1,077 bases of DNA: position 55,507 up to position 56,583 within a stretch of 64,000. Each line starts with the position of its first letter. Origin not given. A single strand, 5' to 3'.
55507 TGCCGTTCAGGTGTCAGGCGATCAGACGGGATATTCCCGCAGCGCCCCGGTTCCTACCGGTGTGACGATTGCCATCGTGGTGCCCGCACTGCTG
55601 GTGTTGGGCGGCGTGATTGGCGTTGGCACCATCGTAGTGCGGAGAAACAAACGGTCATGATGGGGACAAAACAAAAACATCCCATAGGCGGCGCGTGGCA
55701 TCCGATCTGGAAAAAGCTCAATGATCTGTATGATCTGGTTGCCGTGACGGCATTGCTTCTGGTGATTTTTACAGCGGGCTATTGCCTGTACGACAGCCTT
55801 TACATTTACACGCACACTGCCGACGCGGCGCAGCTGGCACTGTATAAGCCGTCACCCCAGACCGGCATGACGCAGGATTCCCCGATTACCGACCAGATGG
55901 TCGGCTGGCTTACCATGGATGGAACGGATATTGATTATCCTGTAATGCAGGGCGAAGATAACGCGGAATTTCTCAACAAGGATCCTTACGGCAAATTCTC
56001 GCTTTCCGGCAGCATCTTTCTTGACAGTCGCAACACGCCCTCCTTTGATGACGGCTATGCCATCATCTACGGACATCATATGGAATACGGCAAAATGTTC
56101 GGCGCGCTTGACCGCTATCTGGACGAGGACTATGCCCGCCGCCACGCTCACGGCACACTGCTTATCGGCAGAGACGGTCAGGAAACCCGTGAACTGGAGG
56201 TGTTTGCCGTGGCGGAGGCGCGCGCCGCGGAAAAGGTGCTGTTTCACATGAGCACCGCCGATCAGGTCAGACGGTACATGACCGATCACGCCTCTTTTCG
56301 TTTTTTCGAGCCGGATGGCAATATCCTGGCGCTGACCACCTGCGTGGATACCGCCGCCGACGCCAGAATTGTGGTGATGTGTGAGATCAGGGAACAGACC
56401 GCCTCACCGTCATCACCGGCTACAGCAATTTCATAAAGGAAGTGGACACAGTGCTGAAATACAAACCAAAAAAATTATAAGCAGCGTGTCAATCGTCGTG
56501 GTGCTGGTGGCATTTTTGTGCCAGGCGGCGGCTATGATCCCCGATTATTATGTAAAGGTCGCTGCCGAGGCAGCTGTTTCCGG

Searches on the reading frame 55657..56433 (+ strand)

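Call 17: search_protein_families(library=pfam, proteins=[window:55657-56433:+], max_evalue=0.001)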
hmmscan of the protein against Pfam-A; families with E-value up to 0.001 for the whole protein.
window:55657-56433:+ (259 aa): 1 family
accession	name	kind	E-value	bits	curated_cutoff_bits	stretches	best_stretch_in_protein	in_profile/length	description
PF04203.18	Sortase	-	2.6e-12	47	26.6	1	85-243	1-123/125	Sortase domain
